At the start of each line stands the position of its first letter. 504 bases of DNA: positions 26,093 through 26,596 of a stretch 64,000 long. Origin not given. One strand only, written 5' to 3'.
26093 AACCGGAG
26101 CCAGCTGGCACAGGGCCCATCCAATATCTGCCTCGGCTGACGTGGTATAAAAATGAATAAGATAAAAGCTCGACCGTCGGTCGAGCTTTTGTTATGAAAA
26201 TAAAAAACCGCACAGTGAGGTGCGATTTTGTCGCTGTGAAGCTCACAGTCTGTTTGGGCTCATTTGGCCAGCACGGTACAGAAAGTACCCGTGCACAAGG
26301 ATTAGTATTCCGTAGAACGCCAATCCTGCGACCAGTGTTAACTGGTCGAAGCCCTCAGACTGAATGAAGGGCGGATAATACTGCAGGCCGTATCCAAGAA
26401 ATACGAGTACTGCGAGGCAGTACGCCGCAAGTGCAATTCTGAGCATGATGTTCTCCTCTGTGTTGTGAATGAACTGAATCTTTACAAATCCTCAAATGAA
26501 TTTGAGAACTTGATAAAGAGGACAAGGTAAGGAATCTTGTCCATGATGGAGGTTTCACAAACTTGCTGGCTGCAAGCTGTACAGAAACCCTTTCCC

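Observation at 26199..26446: Near-identical duplication (about 250 bp, about 90% nt identity) of a 67-aa two-helix membrane peptide gene at 26243..26446 and 42894..43097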

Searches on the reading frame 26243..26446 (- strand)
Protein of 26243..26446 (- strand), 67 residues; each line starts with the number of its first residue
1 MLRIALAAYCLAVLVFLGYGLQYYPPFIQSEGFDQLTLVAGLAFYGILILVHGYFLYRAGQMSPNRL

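Call 12: search_protein_families(library=pfam, max_evalue=0.1, proteins=[window:26243-26446:-])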
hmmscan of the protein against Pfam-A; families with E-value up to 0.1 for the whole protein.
window:26243-26446:- (67 aa): 0 families

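Call 14: find_homologous_proteins(query=window:26243-26446:-, max_evalue=0.01)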
Query window:26243-26446:- (67 aa): 5 proteins with E <= 0.01 among 6 candidates.
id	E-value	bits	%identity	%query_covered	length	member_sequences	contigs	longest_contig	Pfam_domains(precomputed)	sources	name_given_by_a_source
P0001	8.1e-30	119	88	100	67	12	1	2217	-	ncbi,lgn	-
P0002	1.2e-28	116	85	100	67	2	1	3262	-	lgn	-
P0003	1.8e-26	109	79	100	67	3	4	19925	-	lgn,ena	-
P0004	9.1e-26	107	78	100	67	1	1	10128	-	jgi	jgi:hypothetical protein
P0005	6.3e-23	98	72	100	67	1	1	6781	-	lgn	-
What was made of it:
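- Tried and rejected: The word-indexed search gave 5 clusters (call 14).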

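Call 16: find_encoding_contigs(protein=P0003, flank=8000, max_places=4)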
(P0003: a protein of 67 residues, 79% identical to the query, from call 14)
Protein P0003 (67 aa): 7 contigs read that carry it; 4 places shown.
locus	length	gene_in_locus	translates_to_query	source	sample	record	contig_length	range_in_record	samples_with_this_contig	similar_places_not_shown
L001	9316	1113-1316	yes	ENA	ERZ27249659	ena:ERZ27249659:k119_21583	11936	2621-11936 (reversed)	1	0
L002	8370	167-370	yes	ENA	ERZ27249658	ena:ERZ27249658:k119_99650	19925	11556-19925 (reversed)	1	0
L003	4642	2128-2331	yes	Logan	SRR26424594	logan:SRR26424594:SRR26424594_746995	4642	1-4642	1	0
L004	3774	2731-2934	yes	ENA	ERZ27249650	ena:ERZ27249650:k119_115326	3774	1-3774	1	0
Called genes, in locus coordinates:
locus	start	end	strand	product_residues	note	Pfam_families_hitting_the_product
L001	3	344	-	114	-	?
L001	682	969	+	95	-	-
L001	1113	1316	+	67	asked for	-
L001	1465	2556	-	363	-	PF05697:Trigger_N, PF05698:Trigger_C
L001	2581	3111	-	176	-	PF00719:Pyrophosphatase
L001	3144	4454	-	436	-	PF08529:NusA_N, PF00575:S1 (weak), PF13184:KH_NusA_1st, PF26594:KH_NusA_2nd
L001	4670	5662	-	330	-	PF00364:Biotin_lipoyl (faint), PF25984:BSH_YknX (faint)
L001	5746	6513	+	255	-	PF00121:TIM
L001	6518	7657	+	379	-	PF00162:PGK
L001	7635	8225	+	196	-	PF07638:Sigma70_ECF (weak), PF04542:Sigma70_r2, PF08281:Sigma70_r4_2, PF04545:Sigma70_r4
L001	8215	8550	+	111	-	-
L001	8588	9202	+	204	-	-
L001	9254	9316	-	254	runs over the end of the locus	PF03372:Exo_endo_phos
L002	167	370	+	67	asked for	-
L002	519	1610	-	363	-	PF05697:Trigger_N, PF05698:Trigger_C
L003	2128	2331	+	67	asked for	-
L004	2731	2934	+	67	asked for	-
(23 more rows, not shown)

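Call 17: find_related_loci(query=A2, collection=genome_contigs, flank=6000)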
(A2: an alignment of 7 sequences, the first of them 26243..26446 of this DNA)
Query A2 (67 aa) in genome_contigs; peptide patterns used: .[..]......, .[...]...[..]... (x = any residue, [..] = any of these).
275 stretches matched a pattern, but none encodes a relative of the query by tblastn (E <= 1e-3).

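Call 24: search_protein_families(library=phrogs, max_evalue=0.01, proteins=[window:26243-26446:-])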
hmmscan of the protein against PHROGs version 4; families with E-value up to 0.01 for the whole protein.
window:26243-26446:- (67 aa): 0 families

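Call 25: search_protein_families(library=padloc, max_evalue=0.01, proteins=[window:26243-26446:-])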
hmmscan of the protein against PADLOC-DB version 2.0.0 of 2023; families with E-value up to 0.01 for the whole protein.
window:26243-26446:- (67 aa): 0 families

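Call 26: find_encoding_contigs(protein=P0001, flank=6000, max_places=4)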
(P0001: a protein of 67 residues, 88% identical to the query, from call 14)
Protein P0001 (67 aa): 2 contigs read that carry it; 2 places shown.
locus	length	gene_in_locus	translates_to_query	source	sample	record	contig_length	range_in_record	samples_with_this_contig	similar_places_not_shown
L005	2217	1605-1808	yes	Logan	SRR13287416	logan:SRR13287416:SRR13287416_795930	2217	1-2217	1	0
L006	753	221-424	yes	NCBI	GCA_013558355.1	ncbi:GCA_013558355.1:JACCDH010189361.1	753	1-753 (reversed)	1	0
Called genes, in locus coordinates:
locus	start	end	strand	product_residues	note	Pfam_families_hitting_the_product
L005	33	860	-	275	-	PF01978:TrmB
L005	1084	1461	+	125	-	-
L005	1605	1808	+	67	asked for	-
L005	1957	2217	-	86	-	?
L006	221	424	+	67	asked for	-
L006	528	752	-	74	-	?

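Call 27: find_encoding_contigs(protein=P0002, flank=6000, max_places=4)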
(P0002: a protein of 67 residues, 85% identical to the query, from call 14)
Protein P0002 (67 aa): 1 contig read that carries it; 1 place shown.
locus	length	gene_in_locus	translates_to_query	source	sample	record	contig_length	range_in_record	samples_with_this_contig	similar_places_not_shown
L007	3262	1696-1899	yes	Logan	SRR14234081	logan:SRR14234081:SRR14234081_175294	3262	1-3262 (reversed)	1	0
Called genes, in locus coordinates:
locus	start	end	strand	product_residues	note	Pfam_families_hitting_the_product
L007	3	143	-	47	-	?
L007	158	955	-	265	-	PF01978:TrmB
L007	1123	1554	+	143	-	-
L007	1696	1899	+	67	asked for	-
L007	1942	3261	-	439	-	?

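Call 28: find_encoding_contigs(protein=P0004, flank=8000, max_places=4)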
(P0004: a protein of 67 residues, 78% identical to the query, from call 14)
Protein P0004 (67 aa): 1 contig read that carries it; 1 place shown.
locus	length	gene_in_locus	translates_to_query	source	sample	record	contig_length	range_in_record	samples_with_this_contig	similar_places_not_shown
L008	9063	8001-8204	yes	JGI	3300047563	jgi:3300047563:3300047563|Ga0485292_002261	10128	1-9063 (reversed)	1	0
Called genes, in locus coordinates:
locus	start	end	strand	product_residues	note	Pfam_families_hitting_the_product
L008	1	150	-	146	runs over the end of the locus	PF00164:Ribosom_S12_S23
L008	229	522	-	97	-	-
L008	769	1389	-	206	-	PF02163:Peptidase_M50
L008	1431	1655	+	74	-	-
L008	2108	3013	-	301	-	PF00753:Lactamase_B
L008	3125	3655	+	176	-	PF09335:VTT_dom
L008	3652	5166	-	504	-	PF13567:DUF4131, PF03772:Competence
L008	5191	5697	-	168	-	PF00075:RNase_H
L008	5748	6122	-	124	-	-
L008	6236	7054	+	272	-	-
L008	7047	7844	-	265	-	PF01978:TrmB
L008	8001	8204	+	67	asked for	-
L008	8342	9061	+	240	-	?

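Call 29: find_encoding_contigs(protein=P0005, flank=8000, max_places=4)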
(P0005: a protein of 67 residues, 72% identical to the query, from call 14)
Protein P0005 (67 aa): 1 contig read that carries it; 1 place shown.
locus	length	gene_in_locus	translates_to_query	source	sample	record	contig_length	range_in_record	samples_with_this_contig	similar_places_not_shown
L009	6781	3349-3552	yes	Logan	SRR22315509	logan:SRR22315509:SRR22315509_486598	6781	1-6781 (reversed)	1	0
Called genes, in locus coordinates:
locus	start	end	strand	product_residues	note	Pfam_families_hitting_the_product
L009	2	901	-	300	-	?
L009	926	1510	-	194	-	PF00075:RNase_H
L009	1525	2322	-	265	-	PF01978:TrmB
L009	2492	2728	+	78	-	-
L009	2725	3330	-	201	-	-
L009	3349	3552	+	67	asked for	-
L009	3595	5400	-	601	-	PF01368:DHH, PF02272:DHHA1, PF17768:RecJ_OB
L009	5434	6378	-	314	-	PF01820:Dala_Dala_lig_N, PF02655:ATP-grasp_3, PF08443:RimK, PF07478:Dala_Dala_lig_C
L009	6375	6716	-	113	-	PF03692:CxxCxxCC (weak)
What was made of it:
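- Context: in every relative, pep67 lies in an operon divergent from a TrmB-like gene (calls 16, 26-29).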

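Call 31: search_protein_representatives(alignment_id=A2)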
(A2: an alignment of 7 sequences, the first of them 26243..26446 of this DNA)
Query: 7 sequences, 67 profile positions. Proteins with E-value up to 0.001 (for the whole library): 1; up to 1e-10: 1; up to 1e-30: 1. The best 1 are listed.
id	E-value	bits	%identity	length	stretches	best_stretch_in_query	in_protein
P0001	1.2e-40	153.2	-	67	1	1-67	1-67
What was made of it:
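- Tried and rejected: The exhaustive profile search of 1.84 billion representatives gave one cluster (call 31).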

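Call 61: find_encoding_contigs(protein=window:26243-26446:-, flank=3000, max_places=6)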
Protein window:26243-26446:- (67 aa): 2 contigs read that carry it; 1 place shown.
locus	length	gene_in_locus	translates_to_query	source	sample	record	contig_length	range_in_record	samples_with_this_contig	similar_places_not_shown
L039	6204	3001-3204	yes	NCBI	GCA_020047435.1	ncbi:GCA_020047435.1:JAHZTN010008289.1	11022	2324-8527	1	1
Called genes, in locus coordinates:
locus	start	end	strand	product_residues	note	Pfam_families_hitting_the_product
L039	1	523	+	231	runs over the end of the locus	PF04452:Methyltrans_RNA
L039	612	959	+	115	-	PF07291:MauE (weak), PF07681:DoxX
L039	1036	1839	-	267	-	PF01978:TrmB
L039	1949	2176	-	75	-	-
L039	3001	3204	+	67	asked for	-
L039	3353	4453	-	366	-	PF05697:Trigger_N, PF05698:Trigger_C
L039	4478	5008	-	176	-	PF00719:Pyrophosphatase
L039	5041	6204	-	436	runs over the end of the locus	PF08529:NusA_N, PF00575:S1 (weak), PF13184:KH_NusA_1st, PF26594:KH_NusA_2nd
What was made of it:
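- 26243..26446 (-): pep67 copy A: 67-aa two-helix membrane protein, last cistron of cassette A (beside tig). Exact sequence found in independent contigs (call 61).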

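Call 63: predict_structure(alignment_id=A2)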
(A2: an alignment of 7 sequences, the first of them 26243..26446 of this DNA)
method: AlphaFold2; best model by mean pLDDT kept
length: 67 residues; sequences in the alignment: 7
mean_pLDDT: 76.3   pTM: 0.54
mean pLDDT of the five models: 76.3, 73.3, 70.0, 69.7, 68.0
residues with pLDDT >= 90: 0; 70-90: 53; 50-70: 13; < 50: 1
segments of 3 or more residues with pLDDT < 50: none
pLDDT, mean of each block of 10 residues (from residue 1): 74 81 70 76 85 81 64
secondary structure, 60 per line:
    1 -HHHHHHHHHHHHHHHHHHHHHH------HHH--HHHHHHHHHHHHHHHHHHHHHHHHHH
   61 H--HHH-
elements in order: H2-23 H35-61
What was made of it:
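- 26243..26446 (-): AF2 helices 2-23 and 35-61, pLDDT 76 (call 63).
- Call 63: two helices.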

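Call 76: search_solved_structures(query=A2, max_evalue=1)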
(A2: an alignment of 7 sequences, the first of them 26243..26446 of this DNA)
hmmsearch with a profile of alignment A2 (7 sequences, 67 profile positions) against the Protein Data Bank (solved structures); distinct sequences matched with E-value up to 1: 2.
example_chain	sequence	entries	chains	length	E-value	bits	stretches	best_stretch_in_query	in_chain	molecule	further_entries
8wd9_B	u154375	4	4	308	0.25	14.4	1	4-55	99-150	Probable dipeptide-transport integral membrane protein ABC transporter DppB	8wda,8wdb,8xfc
5bjs_A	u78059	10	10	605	0.82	12.8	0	23-51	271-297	Polycomb Protein EED | putative polycomb protein Eed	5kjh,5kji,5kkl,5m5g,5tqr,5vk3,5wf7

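Call 78: search_protein_families(library=ncbifam, max_evalue=0.01, proteins=[window:26243-26446:-])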
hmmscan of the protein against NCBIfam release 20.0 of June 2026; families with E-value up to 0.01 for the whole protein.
window:26243-26446:- (67 aa): 0 families

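Call 79: fold_search(model_id=the predicted structure, library=pdb)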
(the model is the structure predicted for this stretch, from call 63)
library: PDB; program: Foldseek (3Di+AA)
matches with E <= 10: 3; with E <= 0.001: 0
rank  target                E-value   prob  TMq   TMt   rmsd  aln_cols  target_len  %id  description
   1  2bsk_F                3.9e+00  0.18  0.48  0.50   7.1        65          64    8  Crystal structure of the TIM9 Tim10 hexameric complex (released 2006-01-04)
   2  6lo8_H                8.1e+00  0.08  0.46  0.43   8.4        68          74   10  Cryo-EM structure of the TIM22 complex from yeast (released 2020-09-30)
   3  2nr5_D                9.9e+00  0.13  0.58  0.61   4.1        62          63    8  Crystal Structure of Protein of Unknown Function SO2669 from Shewanella oneidensis MR-1 (released 2006-12-12)
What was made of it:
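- On Holin (phage lysis protein): No PDB sequence or fold match (calls 76, 79).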

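Call 85: find_related_loci(query=A2, collection=viral_contigs, flank=3000)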
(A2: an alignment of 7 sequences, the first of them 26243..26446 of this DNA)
Query A2 (67 aa) in viral_contigs; peptide patterns used: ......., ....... (x = any residue, [..] = any of these).
26 stretches matched a pattern, but none encodes a relative of the query by tblastn (E <= 1e-3).
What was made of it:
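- On Holin (phage lysis protein): No relatives in IMG/VR (call 85).
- No relative in viral contigs (call 85).
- Tried and rejected: GTDB species representatives gave none (call 17), and viral contigs gave none (call 85).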
